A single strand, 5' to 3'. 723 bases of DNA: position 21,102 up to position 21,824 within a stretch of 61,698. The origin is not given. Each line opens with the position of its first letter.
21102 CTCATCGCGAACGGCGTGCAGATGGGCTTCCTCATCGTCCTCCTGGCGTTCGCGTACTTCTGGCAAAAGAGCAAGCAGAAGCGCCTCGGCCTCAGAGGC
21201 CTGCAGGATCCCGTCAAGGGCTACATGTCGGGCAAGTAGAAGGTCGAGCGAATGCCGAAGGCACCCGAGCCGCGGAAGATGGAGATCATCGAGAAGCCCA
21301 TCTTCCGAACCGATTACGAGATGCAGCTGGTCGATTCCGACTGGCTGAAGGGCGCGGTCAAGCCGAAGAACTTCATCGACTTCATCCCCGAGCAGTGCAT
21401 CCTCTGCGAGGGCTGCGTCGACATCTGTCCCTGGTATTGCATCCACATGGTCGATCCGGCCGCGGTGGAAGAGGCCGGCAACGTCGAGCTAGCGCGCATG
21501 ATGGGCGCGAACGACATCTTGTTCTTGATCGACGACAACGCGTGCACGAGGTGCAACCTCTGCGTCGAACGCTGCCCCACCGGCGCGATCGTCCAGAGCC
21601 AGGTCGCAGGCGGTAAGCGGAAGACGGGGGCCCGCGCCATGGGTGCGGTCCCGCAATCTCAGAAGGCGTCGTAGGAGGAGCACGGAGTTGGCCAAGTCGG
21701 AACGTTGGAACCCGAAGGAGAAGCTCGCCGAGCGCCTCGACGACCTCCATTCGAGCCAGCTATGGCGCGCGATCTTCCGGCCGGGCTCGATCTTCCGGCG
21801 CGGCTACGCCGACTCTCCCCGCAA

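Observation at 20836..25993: Rieske/cytochrome b6-type operon with an embedded cytoplasmic 2x[4Fe-4S] ferredoxin-like subunit and three unassigned membrane proteins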

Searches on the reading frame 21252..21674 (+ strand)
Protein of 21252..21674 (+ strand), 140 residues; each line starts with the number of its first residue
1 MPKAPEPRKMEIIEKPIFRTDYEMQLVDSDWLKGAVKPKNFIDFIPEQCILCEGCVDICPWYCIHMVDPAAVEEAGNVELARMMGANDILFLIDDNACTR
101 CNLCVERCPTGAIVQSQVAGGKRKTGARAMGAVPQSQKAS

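Call 3: search_protein_families(library=pfam, proteins=[window:21252-21674:+], max_evalue=0.01)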
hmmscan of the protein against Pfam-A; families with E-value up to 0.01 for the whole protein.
window:21252-21674:+ (140 aa): 15 families
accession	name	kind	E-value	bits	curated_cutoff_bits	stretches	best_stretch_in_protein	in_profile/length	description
PF00037.32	Fer4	-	2.8e-11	43.2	21.1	2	93-113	3-23/24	4Fe-4S binding domain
PF13237.11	Fer4_10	-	1.1e-10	41.7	25.5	2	92-119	3-32/53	4Fe-4S dicluster domain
PF13187.11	Fer4_9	-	2.6e-10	40.6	27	3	48-113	1-52/52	4Fe-4S dicluster domain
PF14697.11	Fer4_21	-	7.2e-10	39.3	35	2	36-66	28-59/59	4Fe-4S dicluster domain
PF13484.11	Fer4_16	-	2.1e-09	38.5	30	2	98-117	2-22/66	4Fe-4S double cluster binding domain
PF12838.12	Fer4_7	-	3.9e-09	37.3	27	1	48-112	1-52/52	4Fe-4S dicluster domain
PF12837.12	Fer4_6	-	1.3e-08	34.8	25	1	92-113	3-24/24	4Fe-4S binding domain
PF12797.12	Fer4_2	-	4.2e-08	33.1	24.5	2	92-110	4-22/22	4Fe-4S binding domain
PF13534.11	Fer4_17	-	3.5e-06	27.9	22.2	1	48-111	1-59/61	4Fe-4S dicluster domain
PF13183.11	Fer4_8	-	7.9e-06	26.8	27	1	47-111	3-67/68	4Fe-4S dicluster domain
PF12800.12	Fer4_4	-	7.5e-05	23.2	24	0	46-60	1-15/17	4Fe-4S binding domain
PF13459.11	Fer4_15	-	0.00015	22.8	22.4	0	93-137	3-48/66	4Fe-4S single cluster domain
PF13746.11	Fer4_18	-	0.00062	20.4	27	0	95-112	58-75/114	4Fe-4S dicluster domain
PF12798.12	Fer4_3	-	0.0025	19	27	0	98-112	1-15/15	4Fe-4S binding domain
PF25160.1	LdpA_Fe-S-bd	-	0.0075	16.5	27.6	0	43-67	22-46/49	LdpA Fe-S cluster-binding domain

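Call 4: search_protein_families(library=ncbifam, proteins=[window:21252-21674:+], max_evalue=0.01)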
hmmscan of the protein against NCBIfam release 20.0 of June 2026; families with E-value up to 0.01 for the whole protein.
window:21252-21674:+ (140 aa): 60 families (the best 25 are shown)
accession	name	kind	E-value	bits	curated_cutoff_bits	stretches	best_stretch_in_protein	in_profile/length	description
NF004540.0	PRK05888.2-1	equivalog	4.9e-11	42.4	215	1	42-116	39-106/139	NADH-quinone oxidoreductase subunit NuoI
TIGR01971.1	NuoI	subfamily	2e-09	37.1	113.05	1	46-117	41-102/121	NADH-quinone oxidoreductase, chain I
TIGR01944.1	rnfB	subfamily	6.1e-09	35.7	68.7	1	83-122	130-169/190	RnfABCDGE type electron transport complex subunit B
NF004914.0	PRK06273.1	equivalog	7.4e-09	35.6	163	1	20-72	29-76/167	ferredoxin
NF003475.0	PRK05113.1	equivalog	4.4e-08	33.2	203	1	83-119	130-166/190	electron transport complex subunit RsxB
TIGR04105.1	FeFe_hydrog_B1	subfamily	1.1e-07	30.9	450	1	46-116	141-208/462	monomeric [FeFe] hydrogenase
NF005415.0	PRK06991.1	equivalog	1.7e-07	31.2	281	2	84-121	103-140/284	electron transport complex subunit RsxB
NF007205.0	PRK09626.1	equivalog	4.1e-07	30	93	1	83-114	4-35/105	2-oxoglutarate-acceptor oxidoreductase subunit OorD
NF058577.1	FdxA_fam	equivalog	4.4e-07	30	65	1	90-112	30-52/52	4Fe-4S ferredoxin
NF005505.0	PRK07118.1-4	equivalog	6.6e-07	29.1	378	1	87-113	236-262/265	Fe-S cluster domain-containing protein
NF005504.0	PRK07118.1-3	equivalog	7.4e-07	28.8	437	1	89-128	241-280/293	Fe-S cluster domain-containing protein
NF004537.0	PRK05888.1-3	equivalog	8.9e-07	28.6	163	1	26-113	48-130/204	NADH-quinone oxidoreductase subunit NuoI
NF004546.0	PRK05888.3-3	equivalog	1.3e-06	27.9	260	1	39-114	56-125/196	NADH-quinone oxidoreductase subunit NuoI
TIGR02700.1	flavo_MJ0208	hypoth_equivalog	1.9e-06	27.4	251.35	1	89-117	141-169/234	dihydromethanopterin reductase (acceptor)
NF006221.0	PRK08348.1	subfamily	2e-06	27.5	124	1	47-68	75-96/136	NADH-plastoquinone oxidoreductase subunit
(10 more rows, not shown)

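Call 5: find_homologous_proteins(query=window:21252-21671:+, max_evalue=0.001)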
Query window:21252-21671:+ (140 aa): 315 proteins with E <= 0.001 among 323 candidates; the best 120 are listed.
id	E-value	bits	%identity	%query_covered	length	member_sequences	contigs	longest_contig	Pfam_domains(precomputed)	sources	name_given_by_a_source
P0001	1.6e-81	289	87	100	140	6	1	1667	PF14697.12,PF12797.13,PF12837.13,PF00037.33,PF13484.12,PF12838.13,PF13534.12,PF13237.12,PF13183.12,PF13187.12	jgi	jgi:formate hydrogenlyase subunit 6/NADH:ubiquinone oxidoreductase subunit I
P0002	2.6e-81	288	88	100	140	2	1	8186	PF14697.12,PF12797.13,PF12837.13,PF00037.33,PF13484.12,PF12838.13,PF13534.12,PF13237.12,PF13183.12,PF13187.12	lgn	-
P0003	5.6e-81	287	86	100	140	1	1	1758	PF14697.12,PF12797.13,PF12837.13,PF00037.33,PF13484.12,PF12838.13,PF13534.12,PF13237.12,PF13183.12,PF13187.12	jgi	jgi:formate hydrogenlyase subunit 6/NADH:ubiquinone oxidoreductase subunit I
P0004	7.6e-81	287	88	100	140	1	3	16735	PF14697.12,PF12797.13,PF12837.13,PF00037.33,PF13484.12,PF12838.13,PF13237.12,PF13187.12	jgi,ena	jgi:formate hydrogenlyase subunit 6/NADH:ubiquinone oxidoreductase subunit I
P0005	3.0e-80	285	86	100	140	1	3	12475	PF14697.12,PF12797.13,PF12837.13,PF00037.33,PF13484.12,PF12838.13,PF13534.12,PF13237.12,PF13183.12,PF13187.12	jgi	jgi:formate hydrogenlyase subunit 6/NADH:ubiquinone oxidoreductase subunit I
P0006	3.0e-80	285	87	100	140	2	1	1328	PF14697.12,PF12797.13,PF12837.13,PF00037.33,PF13484.12,PF12838.13,PF13237.12,PF13183.12,PF13187.12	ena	-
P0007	5.3e-80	284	86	100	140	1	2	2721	PF14697.12,PF12797.13,PF12837.13,PF00037.33,PF13484.12,PF12838.13,PF13534.12,PF13237.12,PF13183.12,PF13187.12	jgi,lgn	jgi:formate hydrogenlyase subunit 6/NADH:ubiquinone oxidoreductase subunit I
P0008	1.1e-79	283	88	100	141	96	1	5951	PF14697.12,PF12797.13,PF12837.13,PF00037.33,PF13484.12,PF12838.13,PF13534.12,PF13459.12,PF13237.12,PF13183.12,PF13187.12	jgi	jgi:formate hydrogenlyase subunit 6/NADH:ubiquinone oxidoreductase subunit I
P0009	1.3e-79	283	85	100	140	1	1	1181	PF14697.12,PF12797.13,PF12837.13,PF00037.33,PF13484.12,PF12838.13,PF13534.12,PF13237.12,PF13183.12,PF13187.12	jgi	jgi:formate hydrogenlyase subunit 6/NADH:ubiquinone oxidoreductase subunit I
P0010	1.8e-79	283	86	100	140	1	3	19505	PF14697.12,PF12797.13,PF12837.13,PF00037.33,PF13484.12,PF12838.13,PF13534.12,PF13237.12,PF13183.12,PF13187.12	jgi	jgi:formate hydrogenlyase subunit 6/NADH:ubiquinone oxidoreductase subunit I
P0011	1.9e-79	282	86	100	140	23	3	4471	PF14697.12,PF12797.13,PF12837.13,PF00037.33,PF13484.12,PF12838.13,PF13534.12,PF13237.12,PF13183.12,PF13187.12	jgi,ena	-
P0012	2.0e-79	282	86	100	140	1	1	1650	PF14697.12,PF12797.13,PF12837.13,PF00037.33,PF13484.12,PF12838.13,PF13534.12,PF13237.12,PF13183.12,PF13187.12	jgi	jgi:formate hydrogenlyase subunit 6/NADH:ubiquinone oxidoreductase subunit I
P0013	4.8e-79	281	86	100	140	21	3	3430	PF14697.12,PF12797.13,PF12837.13,PF00037.33,PF13484.12,PF12838.13,PF13534.12,PF13237.12,PF13183.12,PF13187.12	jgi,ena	jgi:formate hydrogenlyase subunit 6/NADH:ubiquinone oxidoreductase subunit I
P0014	5.9e-79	281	85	100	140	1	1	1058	PF14697.12,PF12797.13,PF12837.13,PF00037.33,PF13484.12,PF12838.13,PF13534.12,PF13237.12,PF13183.12,PF13187.12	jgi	jgi:formate hydrogenlyase subunit 6/NADH:ubiquinone oxidoreductase subunit I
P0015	7.5e-79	281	86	100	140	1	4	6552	PF14697.12,PF12797.13,PF12837.13,PF00037.33,PF13484.12,PF12838.13,PF13534.12,PF13237.12,PF13183.12,PF13187.12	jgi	jgi:formate hydrogenlyase subunit 6/NADH:ubiquinone oxidoreductase subunit I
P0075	4.6e-75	268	82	100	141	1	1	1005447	PF14697.12,PF12797.13,PF12837.13,PF00037.33,PF13484.12,PF12838.13,PF13534.12,PF13459.12,PF13237.12,PF13183.12,PF13187.12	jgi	jgi:formate hydrogenlyase subunit 6/NADH:ubiquinone oxidoreductase subunit I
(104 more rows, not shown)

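Call 10: find_encoding_contigs(protein=P0075, flank=10000, max_places=2)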
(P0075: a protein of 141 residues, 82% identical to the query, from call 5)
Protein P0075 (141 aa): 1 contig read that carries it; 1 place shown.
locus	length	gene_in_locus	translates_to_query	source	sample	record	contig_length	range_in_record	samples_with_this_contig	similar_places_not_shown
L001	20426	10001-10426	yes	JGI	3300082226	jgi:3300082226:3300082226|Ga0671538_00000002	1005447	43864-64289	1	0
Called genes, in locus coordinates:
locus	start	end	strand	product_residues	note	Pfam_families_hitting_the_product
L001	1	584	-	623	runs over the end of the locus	PF00115:COX1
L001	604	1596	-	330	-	PF02790:COX2_TM, PF00116:COX2, PF00034:Cytochrom_C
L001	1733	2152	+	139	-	PF03100:CcmE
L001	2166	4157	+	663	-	PF05140:ResB (faint), PF01578:Cytochrom_C_asm, PF16327:CcmF_C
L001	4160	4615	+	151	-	PF03918:CcmH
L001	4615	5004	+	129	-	-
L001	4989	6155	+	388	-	PF13620:CarboxypepD_reg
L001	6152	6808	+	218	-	PF00005:ABC_tran, PF13304:AAA_21 (weak)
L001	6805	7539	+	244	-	PF03379:CcmB, PF12730:ABC2_membrane_4 (weak)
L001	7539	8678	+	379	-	PF13539:Peptidase_M15_4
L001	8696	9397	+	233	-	PF01578:Cytochrom_C_asm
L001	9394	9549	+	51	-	-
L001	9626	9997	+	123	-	-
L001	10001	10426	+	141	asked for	PF13187:Fer4_9 (faint), PF13484:Fer4_16 (faint), PF14697:Fer4_21 (faint), PF13183:Fer4_8 (weak), PF12838:Fer4_7, PF13534:Fer4_17 (weak), PF00037:Fer4 (weak), PF13237:Fer4_10 (weak), +3 more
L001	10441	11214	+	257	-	PF00033:Cytochrome_B, PF14358:DUF4405 (weak), PF13631:Cytochrom_B_N_2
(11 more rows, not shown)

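Call 17: search_protein_representatives(protein=window:21252-21671:+)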
Query: 140 residues. Proteins with E-value up to 0.001 (for the whole library): 536; up to 1e-10: 90; up to 1e-30: 4. The best 150 are listed.
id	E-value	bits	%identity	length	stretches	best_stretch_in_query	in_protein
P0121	6.4e-52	191.5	85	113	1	4-101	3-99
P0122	4.5e-45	169.3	62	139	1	12-138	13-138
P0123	9.8e-34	132.6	55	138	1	16-120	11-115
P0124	6.5e-31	123.4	49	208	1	16-126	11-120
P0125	1.3e-30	122.4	50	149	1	13-121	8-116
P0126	1.5e-29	119.0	77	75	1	66-140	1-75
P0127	1.6e-29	118.9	81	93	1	24-87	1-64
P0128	2.9e-29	118.1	53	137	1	18-114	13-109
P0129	9.1e-29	116.4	52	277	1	16-122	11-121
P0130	1.0e-28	116.3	45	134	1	18-139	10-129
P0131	1.1e-28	116.1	49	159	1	16-121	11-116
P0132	1.9e-28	115.4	44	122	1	14-127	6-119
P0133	9.7e-28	113.1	50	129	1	14-120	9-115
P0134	2.2e-26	108.7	46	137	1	16-119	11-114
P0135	7.7e-25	103.7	49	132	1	18-116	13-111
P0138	1.2e-21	93.4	46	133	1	22-139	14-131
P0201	5.1e-12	62.1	32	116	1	41-138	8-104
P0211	1.1e-10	57.8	47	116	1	42-119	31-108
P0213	1.4e-10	57.5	37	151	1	2-116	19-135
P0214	1.5e-10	57.4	49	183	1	44-117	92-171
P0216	3.8e-10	56.1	49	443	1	45-117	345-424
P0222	6.4e-10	55.4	40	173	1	42-128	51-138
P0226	9.0e-10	54.9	44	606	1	46-116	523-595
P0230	1.3e-09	54.3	47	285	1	47-114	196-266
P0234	1.8e-09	53.9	41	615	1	44-116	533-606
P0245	3.6e-09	52.9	46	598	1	44-116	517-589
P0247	4.2e-09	52.7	48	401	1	44-114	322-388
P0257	9.4e-09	51.6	45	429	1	44-117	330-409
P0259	1.2e-08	51.3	39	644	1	44-125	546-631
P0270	3.6e-08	49.7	43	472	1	48-115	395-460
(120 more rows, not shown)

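Call 20: find_related_loci(query=A1, collection=genome_contigs, flank=6000)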
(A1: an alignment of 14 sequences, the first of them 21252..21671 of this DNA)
Query A1 (140 aa) in genome_contigs; peptide patterns used: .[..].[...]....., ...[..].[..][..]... (x = any residue, [..] = any of these).
599 stretches matched a pattern (row limit reached: there are more); 585 encode a relative of the query (tblastn E <= 1e-3); the best 80 are kept; 80 distinct loci.
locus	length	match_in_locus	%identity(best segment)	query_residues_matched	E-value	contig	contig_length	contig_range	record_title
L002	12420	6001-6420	85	1-140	1e-82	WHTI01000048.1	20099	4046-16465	MAG: Actinomycetota bacterium isolate Dino_bin32 k141_122083_length_20099_cov_352.6255, whole genome shotgun sequence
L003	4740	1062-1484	84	1-140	7e-80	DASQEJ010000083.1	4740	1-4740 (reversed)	MAG TPA_asm: Actinomycetota bacterium isolate SMAG_U11750 k141_1026672, whole genome shotgun sequence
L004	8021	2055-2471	84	1-140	2e-79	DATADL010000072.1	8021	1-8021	MAG TPA_asm: Actinomycetota bacterium isolate SMAG_U6749 k141_1517859, whole genome shotgun sequence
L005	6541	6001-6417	84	1-140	1e-77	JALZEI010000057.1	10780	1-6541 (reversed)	MAG: Actinomycetota bacterium isolate NEG bin9 SC8816-18_k127_1464041, whole genome shotgun sequence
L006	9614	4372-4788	82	1-140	2e-76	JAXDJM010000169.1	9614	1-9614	MAG: Actinomycetota bacterium isolate BP_571 scaffold_996332, whole genome shotgun sequence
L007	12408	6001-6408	81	5-140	3e-76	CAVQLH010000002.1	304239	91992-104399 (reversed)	MAG: uncultured Actinomycetes bacterium isolate MFD02840.bin.3.421 genome assembly, contig: contig_18052, whole genome s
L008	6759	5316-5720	62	2-139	3e-50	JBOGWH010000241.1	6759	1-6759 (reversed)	MAG: Actinomycetota bacterium isolate SC-S_metawrap_bin.33 k127_2974098, whole genome shotgun sequence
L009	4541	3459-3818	64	13-133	3e-47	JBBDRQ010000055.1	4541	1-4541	MAG: Actinomycetota bacterium isolate LejiaC_64_18 Lejia_C_41963_length_4541_cov_11, whole genome shotgun sequence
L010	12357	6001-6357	63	13-133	1e-46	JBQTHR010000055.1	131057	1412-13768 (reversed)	MAG: Actinomycetota bacterium isolate SAR248 c_000000080718, whole genome shotgun sequence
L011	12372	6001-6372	56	13-138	8e-45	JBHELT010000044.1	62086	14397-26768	MAG: Actinomycetota bacterium isolate S2_bin.28.orig S2_k141_3494086, whole genome shotgun sequence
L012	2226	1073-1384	57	16-119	4e-39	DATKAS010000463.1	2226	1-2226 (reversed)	MAG TPA_asm: Acidimicrobiales bacterium isolate SMAG_U15211 k141_1713010, whole genome shotgun sequence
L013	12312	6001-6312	57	16-119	2e-38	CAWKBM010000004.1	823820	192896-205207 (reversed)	MAG: uncultured Acidimicrobiales bacterium isolate MFD05442.bin.2.9 genome assembly, contig: contig_30123, whole genome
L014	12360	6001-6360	53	16-131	6e-38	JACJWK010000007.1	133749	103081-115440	MAG: Microthrixaceae bacterium isolate HK-STAS-ACTI-7 HK-STAS-ACTI-7_7, whole genome shotgun sequence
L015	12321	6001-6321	55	16-122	6e-38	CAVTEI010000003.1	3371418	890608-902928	MAG: uncultured Acidimicrobiales bacterium isolate MFD00962.bin.2.274 genome assembly, contig: contig_19309, whole genom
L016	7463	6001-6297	58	16-114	2e-37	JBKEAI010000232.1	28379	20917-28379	MAG: Microthrixaceae bacterium isolate VLC_102 k121_6759998, whole genome shotgun sequence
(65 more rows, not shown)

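Call 29: find_encoding_contigs(protein=P0130, flank=7000, max_places=2)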
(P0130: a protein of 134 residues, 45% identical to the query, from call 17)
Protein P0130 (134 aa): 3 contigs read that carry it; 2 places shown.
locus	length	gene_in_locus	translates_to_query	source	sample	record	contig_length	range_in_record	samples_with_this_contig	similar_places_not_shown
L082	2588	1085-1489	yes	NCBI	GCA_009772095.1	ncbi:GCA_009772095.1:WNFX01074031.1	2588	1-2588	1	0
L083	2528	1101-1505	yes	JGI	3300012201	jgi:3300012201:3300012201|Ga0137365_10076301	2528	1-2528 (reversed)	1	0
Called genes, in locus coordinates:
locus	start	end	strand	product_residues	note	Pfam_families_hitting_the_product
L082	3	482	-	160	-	?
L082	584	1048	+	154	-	-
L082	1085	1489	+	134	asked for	PF13484:Fer4_16 (faint), PF14697:Fer4_21 (faint), PF00037:Fer4 (weak), PF12797:Fer4_2 (weak), PF13237:Fer4_10, PF12837:Fer4_6 (faint), PF12838:Fer4_7, PF13187:Fer4_9 (weak)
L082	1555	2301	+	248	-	PF00033:Cytochrome_B, PF13631:Cytochrom_B_N_2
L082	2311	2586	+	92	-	?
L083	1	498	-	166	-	?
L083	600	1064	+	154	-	-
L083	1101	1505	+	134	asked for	PF13484:Fer4_16 (faint), PF14697:Fer4_21 (faint), PF00037:Fer4 (weak), PF12797:Fer4_2 (weak), PF13237:Fer4_10, PF12837:Fer4_6 (faint), PF12838:Fer4_7, PF13187:Fer4_9 (weak)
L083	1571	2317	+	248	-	PF00033:Cytochrome_B, PF13631:Cytochrom_B_N_2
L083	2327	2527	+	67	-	?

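Call 30: find_encoding_contigs(protein=P0132, flank=7000, max_places=2)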
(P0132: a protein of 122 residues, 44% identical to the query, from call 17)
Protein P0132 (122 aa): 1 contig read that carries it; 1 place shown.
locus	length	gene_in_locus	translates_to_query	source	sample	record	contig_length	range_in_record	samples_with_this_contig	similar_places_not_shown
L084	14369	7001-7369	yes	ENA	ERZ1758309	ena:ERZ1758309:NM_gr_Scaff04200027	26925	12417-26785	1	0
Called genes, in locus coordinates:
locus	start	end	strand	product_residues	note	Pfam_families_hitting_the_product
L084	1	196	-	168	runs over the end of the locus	PF02433:FixO, PF00034:Cytochrom_C (weak), PF13442:Cytochrome_CBB3 (weak)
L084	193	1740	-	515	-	PF00115:COX1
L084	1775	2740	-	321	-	PF01578:Cytochrom_C_asm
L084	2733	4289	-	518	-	PF05140:ResB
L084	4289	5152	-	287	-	PF02683:DsbD_TM (weak)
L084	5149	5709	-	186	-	PF00578:AhpC-TSA, PF08534:Redoxin, PF13098:Thioredoxin_2 (weak), PF00085:Thioredoxin (weak), PF13905:Thioredoxin_8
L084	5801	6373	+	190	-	PF00578:AhpC-TSA, PF08534:Redoxin, PF00085:Thioredoxin (faint)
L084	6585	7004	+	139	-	-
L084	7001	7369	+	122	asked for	PF13484:Fer4_16 (faint), PF14697:Fer4_21 (faint), PF00037:Fer4 (weak), PF13237:Fer4_10, PF12838:Fer4_7, PF13187:Fer4_9 (weak), PF00037:Fer4, PF13237:Fer4_10 (weak), +4 more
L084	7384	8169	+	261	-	PF01292:Ni_hydr_CYTB (weak), PF00033:Cytochrome_B, PF13631:Cytochrom_B_N_2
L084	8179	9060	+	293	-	PF00032:Cytochrom_B_C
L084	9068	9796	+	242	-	PF00355:Rieske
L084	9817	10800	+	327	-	PF00034:Cytochrom_C (weak), PF13442:Cytochrome_CBB3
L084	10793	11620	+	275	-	-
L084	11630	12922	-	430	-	PF00202:Aminotran_3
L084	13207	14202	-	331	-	PF00248:Aldo_ket_red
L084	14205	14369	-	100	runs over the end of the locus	?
